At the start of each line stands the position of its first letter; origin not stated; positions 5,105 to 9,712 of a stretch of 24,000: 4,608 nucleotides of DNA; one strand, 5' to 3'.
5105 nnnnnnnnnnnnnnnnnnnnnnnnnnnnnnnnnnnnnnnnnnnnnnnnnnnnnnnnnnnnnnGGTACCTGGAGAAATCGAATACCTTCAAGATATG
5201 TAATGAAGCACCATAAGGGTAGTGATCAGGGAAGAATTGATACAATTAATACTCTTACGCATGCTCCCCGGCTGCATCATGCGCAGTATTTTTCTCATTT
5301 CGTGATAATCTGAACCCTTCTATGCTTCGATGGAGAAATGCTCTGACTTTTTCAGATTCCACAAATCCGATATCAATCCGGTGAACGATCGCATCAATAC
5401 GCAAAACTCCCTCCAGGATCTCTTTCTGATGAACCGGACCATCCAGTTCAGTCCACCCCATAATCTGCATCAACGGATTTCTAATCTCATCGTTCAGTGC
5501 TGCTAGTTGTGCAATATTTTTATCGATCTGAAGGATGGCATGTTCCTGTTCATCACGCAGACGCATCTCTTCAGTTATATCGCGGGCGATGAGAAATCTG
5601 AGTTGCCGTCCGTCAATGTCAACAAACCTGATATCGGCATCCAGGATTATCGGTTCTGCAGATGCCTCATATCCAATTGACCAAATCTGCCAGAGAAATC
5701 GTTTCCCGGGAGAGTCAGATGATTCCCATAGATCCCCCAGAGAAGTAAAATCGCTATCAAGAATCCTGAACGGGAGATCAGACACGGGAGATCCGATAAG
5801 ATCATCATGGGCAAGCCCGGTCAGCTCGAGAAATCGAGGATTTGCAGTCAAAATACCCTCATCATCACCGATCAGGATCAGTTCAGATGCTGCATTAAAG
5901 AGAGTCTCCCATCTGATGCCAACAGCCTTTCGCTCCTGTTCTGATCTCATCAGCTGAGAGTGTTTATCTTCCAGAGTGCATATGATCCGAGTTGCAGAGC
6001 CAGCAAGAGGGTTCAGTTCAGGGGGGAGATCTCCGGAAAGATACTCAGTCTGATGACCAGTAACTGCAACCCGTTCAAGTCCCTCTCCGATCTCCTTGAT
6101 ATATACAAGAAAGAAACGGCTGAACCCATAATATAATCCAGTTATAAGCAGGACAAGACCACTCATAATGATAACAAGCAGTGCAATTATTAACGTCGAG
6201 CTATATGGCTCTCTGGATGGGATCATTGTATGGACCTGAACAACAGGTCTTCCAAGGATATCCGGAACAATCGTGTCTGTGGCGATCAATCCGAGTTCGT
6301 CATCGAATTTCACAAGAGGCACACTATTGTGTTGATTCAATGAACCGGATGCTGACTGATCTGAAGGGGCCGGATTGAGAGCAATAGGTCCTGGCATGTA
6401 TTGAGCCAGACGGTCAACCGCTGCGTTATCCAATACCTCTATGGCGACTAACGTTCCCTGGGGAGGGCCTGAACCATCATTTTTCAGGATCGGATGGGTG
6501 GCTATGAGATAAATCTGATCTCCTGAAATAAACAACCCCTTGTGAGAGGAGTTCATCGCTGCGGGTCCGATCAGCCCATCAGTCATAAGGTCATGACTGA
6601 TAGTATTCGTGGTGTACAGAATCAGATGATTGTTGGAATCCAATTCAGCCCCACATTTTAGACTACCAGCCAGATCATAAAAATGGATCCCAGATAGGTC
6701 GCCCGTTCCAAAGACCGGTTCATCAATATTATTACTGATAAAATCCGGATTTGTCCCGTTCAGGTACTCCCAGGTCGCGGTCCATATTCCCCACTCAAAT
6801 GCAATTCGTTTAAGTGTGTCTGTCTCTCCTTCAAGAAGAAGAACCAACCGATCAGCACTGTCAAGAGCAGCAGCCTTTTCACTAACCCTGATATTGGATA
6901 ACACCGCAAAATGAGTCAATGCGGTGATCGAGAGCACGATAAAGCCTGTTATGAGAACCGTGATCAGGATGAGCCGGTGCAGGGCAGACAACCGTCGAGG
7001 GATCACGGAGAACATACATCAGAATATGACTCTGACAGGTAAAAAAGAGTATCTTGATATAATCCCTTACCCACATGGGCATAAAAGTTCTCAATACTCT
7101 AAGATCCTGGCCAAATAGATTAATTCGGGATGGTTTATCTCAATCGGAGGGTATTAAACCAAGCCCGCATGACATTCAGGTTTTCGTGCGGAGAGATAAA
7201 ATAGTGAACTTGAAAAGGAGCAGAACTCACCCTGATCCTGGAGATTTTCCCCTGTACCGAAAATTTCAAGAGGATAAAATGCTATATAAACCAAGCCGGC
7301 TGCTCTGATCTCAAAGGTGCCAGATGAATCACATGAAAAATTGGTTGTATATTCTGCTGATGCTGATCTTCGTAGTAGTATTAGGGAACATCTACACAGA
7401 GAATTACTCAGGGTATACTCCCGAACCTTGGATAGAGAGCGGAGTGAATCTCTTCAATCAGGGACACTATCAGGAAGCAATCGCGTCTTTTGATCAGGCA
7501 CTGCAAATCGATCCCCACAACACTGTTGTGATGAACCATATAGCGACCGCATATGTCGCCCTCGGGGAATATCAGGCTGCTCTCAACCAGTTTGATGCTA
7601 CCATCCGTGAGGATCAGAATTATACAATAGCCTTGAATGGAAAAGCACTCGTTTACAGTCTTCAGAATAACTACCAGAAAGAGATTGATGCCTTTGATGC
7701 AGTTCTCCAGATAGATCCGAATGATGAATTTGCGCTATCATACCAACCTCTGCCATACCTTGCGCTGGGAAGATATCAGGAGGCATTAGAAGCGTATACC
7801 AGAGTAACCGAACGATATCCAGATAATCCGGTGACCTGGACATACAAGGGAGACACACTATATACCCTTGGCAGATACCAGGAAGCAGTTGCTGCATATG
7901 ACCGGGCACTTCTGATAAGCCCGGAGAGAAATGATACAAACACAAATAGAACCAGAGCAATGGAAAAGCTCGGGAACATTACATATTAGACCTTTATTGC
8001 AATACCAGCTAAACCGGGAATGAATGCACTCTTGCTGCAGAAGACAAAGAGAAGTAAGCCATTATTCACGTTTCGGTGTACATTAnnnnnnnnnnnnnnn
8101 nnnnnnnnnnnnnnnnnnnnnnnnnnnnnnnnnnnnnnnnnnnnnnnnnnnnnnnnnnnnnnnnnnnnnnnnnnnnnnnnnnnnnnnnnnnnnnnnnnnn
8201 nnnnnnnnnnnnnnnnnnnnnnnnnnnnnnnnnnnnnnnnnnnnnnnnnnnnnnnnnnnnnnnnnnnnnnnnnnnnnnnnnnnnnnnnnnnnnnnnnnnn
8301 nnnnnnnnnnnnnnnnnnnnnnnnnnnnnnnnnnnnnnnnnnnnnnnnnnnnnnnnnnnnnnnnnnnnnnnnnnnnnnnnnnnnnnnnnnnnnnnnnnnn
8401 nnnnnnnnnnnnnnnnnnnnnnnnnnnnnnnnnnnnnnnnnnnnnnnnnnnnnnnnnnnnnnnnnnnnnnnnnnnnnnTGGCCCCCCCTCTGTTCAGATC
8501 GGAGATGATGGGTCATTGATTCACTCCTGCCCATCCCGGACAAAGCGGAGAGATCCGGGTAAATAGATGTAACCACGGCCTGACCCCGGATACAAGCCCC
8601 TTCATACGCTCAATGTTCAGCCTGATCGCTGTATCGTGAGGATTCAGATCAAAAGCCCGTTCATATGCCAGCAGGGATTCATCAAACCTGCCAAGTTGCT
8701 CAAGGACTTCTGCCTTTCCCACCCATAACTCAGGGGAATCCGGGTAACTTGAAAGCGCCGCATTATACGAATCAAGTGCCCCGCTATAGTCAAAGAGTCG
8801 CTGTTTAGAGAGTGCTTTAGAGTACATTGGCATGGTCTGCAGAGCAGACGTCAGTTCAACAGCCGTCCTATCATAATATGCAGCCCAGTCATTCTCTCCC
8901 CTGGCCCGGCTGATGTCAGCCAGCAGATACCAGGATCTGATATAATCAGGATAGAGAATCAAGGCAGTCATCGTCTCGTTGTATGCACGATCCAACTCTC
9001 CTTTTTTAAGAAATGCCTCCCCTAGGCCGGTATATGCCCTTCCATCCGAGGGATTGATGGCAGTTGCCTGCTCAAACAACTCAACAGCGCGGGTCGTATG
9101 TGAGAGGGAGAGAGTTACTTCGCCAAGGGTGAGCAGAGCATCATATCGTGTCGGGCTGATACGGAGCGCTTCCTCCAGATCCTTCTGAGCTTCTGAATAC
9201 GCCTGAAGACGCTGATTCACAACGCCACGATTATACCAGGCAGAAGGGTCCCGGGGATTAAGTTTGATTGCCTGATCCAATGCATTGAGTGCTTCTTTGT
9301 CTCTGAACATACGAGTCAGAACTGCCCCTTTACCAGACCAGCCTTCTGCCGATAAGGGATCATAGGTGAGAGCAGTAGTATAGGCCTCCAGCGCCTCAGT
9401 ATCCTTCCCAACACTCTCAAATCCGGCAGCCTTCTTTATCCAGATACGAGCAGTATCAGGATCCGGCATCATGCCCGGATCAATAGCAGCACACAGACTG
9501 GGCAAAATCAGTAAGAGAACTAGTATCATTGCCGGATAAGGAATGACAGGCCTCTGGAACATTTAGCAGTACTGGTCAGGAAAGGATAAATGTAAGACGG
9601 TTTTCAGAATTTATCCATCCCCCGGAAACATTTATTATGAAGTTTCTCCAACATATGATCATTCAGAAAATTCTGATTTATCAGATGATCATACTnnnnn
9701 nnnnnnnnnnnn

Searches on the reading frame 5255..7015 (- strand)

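Call 29: search_protein_families(library=pfam, proteins=[window:5255-7015:-], max_evalue=0.001)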
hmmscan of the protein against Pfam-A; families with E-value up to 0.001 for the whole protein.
window:5255-7015:- (586 aa): 3 families
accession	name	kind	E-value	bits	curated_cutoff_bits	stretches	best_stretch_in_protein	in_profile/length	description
PF05228.19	CHASE4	-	1.4e-24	87.2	26.2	1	61-211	2-137/140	CHASE4 domain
PF13188.13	PAS_8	-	4e-08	33.3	21.8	1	368-417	2-53/65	PAS domain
PF13426.13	PAS_9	-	1.5e-06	28.8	27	1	380-482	4-103/103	PAS domain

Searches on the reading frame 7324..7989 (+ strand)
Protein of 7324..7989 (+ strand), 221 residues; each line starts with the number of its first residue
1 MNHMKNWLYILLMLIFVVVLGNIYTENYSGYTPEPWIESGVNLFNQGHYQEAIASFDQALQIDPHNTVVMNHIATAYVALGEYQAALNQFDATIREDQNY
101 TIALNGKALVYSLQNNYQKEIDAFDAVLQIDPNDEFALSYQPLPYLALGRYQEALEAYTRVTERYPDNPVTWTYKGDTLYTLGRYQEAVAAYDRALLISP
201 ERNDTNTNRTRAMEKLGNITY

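Call 29: search_protein_families(library=pfam, proteins=[window:7324-7989:+], max_evalue=0.001)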
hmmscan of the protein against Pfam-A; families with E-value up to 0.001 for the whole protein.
window:7324-7989:+ (221 aa): 25 families
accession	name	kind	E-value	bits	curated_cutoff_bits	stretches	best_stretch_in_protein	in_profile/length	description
PF00515.34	TPR_1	-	5.7e-33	111.8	27.8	4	171-201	3-33/34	Tetratricopeptide repeat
PF07719.23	TPR_2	-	8.2e-33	110.2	27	3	34-66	2-34/34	Tetratricopeptide repeat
PF13432.12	TPR_16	-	2.3e-27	95.5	32.7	2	145-197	7-59/65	Tetratricopeptide repeat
PF13181.12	TPR_8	-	3.9e-24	83.2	25.7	2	175-201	7-33/34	Tetratricopeptide repeat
PF14559.12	TPR_19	-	2.5e-22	79.4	25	2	44-100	2-58/68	Tetratricopeptide repeat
PF13428.12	TPR_14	-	6e-20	70.2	23.5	1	145-177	11-43/44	Tetratricopeptide repeat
PF13414.12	TPR_11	-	1.2e-19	70.1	26.8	2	176-217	1-42/42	TPR repeat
PF13424.12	TPR_12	-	2.8e-18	66.3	30.1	2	39-91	9-69/77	Tetratricopeptide repeat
PF13431.12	TPR_17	-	5.4e-15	54.8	24.4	1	157-189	1-33/34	Tetratricopeptide repeat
PF13371.12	TPR_9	-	5.5e-15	55.6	35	1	145-206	5-66/73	Tetratricopeptide repeat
PF13176.12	TPR_7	-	7.6e-14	51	27.9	0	178-204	8-34/36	Tetratricopeptide repeat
PF12895.13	ANAPC3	-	2.1e-13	50.8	27.2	1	114-194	2-81/82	Anaphase-promoting complex, cyclosome, subunit 3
PF13174.12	TPR_6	-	4.6e-13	49.3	26.3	0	145-167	10-32/33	Tetratricopeptide repeat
PF13374.12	TPR_10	-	5.7e-12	45.7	27.5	0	70-94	5-29/42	Tetratricopeptide repeat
PF23914.1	TPR_CcmH_CycH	-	8.8e-12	45.6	42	1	36-134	53-154/158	Cytochrome c-type biogenesis protein H TPR domain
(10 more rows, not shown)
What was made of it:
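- Checked: Two more lie at 7324-7989 and 8513-9562 (call 29), so adjacency to 'a TPR gene' alone is weak evidence.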

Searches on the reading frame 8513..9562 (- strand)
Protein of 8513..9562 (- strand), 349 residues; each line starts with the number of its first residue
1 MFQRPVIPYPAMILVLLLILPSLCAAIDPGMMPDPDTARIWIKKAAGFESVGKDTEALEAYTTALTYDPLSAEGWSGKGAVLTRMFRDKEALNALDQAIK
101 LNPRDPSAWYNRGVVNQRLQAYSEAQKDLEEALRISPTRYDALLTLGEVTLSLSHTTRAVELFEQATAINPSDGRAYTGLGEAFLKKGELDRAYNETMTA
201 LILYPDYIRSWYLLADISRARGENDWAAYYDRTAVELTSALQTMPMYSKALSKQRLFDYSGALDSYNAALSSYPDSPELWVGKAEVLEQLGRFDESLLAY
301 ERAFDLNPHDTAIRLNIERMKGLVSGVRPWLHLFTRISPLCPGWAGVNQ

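Call 29: search_protein_families(library=pfam, proteins=[window:8513-9562:-], max_evalue=0.001)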
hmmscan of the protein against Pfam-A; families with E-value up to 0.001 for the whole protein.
window:8513-9562:- (349 aa): 22 families
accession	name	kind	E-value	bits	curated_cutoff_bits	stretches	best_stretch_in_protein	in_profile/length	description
PF07719.23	TPR_2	-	1.4e-37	125.1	27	3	107-138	2-33/34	Tetratricopeptide repeat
PF00515.34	TPR_1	-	1.5e-35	120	27.8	3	107-138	2-33/34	Tetratricopeptide repeat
PF13414.12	TPR_11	-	1.3e-33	114.9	26.8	2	89-119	11-41/42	TPR repeat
PF13432.12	TPR_16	-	5.6e-30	103.8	32.7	3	248-309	2-63/65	Tetratricopeptide repeat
PF13431.12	TPR_17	-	2.3e-27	93.4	24.4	1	95-126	2-33/34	Tetratricopeptide repeat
PF14559.12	TPR_19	-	5.3e-26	91.2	25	2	157-217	8-68/68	Tetratricopeptide repeat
PF13181.12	TPR_8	-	1.9e-25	87.2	25.7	1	278-309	2-33/34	Tetratricopeptide repeat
PF13428.12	TPR_14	-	5.1e-25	85.8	23.5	1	277-315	1-39/44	Tetratricopeptide repeat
PF13371.12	TPR_9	-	4e-19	68.8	35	2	88-143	11-66/73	Tetratricopeptide repeat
PF13424.12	TPR_12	-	2.7e-14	53.5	30.1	1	107-169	4-74/77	Tetratricopeptide repeat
PF23914.1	TPR_CcmH_CycH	-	1.5e-13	51.3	42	1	63-173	41-154/158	Cytochrome c-type biogenesis protein H TPR domain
PF01239.28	PPTA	-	2.3e-11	43.1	29.5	1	89-117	2-30/32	Protein prenyltransferase alpha subunit repeat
PF13176.12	TPR_7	-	3.1e-10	39.8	27.9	0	48-72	9-35/36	Tetratricopeptide repeat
PF13174.12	TPR_6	-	1.4e-08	35.3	26.3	0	246-276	3-33/33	Tetratricopeptide repeat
PF12895.13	ANAPC3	-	4.4e-08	33.7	27.2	0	89-131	40-81/82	Anaphase-promoting complex, cyclosome, subunit 3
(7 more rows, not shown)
